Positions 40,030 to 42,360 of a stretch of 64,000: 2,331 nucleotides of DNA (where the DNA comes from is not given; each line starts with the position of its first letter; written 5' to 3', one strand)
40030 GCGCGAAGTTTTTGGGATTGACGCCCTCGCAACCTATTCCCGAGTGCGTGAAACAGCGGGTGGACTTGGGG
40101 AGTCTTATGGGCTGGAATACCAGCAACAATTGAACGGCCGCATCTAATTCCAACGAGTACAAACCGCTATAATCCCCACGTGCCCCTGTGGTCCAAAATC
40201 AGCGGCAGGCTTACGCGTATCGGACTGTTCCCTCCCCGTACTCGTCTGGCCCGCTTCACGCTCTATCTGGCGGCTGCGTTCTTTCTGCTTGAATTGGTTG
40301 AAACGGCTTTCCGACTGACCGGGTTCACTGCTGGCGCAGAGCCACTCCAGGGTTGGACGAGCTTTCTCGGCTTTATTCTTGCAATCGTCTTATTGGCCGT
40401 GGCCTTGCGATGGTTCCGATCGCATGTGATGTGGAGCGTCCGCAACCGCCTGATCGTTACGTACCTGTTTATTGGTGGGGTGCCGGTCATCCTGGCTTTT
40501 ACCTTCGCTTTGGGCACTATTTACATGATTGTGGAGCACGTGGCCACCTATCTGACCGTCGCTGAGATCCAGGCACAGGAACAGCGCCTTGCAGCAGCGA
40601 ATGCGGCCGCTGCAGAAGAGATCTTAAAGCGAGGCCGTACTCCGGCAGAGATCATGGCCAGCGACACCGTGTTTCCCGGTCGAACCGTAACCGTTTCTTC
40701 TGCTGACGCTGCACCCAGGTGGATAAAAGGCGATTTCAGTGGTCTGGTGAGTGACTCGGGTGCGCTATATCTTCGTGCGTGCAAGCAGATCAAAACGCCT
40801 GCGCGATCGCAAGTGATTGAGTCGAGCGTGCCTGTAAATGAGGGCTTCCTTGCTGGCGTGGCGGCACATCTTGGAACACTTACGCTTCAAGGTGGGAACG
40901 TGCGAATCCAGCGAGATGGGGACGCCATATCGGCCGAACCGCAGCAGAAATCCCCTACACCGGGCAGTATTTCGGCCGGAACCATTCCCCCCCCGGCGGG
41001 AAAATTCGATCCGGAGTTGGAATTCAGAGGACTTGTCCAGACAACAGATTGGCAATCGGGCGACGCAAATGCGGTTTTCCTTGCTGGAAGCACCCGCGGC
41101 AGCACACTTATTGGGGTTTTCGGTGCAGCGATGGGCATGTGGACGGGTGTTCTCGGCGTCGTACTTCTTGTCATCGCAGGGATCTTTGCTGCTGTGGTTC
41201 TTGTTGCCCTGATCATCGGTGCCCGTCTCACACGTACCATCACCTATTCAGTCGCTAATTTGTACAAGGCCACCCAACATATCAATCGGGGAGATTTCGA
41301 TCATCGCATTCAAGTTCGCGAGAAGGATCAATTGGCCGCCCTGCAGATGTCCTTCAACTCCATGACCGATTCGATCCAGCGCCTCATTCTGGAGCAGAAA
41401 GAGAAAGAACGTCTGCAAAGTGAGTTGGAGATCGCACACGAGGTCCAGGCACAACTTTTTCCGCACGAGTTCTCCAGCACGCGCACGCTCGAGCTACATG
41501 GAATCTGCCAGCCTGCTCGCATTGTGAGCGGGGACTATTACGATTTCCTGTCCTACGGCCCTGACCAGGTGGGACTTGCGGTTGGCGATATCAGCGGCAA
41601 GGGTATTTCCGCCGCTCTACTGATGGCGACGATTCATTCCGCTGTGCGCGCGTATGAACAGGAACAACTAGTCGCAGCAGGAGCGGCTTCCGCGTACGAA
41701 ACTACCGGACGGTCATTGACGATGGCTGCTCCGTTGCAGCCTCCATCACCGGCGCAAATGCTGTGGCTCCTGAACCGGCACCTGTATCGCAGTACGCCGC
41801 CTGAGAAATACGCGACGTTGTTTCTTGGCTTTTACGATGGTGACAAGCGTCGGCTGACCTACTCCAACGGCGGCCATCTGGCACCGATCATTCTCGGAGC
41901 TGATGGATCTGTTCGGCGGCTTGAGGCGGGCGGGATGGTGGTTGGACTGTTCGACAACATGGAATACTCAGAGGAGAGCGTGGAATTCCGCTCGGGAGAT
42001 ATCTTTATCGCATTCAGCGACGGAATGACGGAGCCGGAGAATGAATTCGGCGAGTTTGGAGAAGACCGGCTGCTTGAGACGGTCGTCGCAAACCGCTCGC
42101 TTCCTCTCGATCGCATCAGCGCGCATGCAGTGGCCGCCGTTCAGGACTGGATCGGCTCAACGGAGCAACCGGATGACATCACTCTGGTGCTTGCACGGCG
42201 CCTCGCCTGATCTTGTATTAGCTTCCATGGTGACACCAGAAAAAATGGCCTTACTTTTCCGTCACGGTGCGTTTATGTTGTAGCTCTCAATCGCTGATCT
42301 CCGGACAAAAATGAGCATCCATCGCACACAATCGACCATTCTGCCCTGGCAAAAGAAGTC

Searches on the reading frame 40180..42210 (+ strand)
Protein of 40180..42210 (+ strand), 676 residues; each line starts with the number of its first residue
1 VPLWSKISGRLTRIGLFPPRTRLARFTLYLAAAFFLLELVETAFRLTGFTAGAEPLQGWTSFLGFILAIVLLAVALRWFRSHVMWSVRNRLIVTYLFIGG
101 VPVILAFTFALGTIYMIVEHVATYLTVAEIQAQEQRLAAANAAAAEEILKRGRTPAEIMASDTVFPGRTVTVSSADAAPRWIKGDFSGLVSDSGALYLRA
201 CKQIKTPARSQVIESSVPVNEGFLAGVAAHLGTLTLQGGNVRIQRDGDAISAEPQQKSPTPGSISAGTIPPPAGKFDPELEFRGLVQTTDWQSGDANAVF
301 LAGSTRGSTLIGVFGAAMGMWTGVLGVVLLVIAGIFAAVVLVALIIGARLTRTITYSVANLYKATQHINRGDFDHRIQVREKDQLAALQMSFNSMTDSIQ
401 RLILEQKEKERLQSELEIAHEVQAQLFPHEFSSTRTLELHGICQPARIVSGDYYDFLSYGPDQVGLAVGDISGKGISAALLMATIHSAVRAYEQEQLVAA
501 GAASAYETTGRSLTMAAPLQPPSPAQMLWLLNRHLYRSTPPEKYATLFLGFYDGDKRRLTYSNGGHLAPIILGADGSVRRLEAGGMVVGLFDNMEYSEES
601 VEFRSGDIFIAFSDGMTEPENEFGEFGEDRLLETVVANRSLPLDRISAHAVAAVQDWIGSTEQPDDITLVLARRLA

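Call 71: search_protein_families(library=pfam, max_evalue=0.00001, proteins=[window:40180-42210:+])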
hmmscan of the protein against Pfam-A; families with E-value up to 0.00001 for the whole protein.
window:40180-42210:+ (676 aa): 2 families
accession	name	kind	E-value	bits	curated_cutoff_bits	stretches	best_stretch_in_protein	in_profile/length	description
PF07228.17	SpoIIE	-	1.4e-43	149.5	25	1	461-674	2-191/192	Stage II sporulation protein E (SpoIIE)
PF00672.30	HAMP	-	1.6e-09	38.4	25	1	350-400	2-52/53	HAMP domain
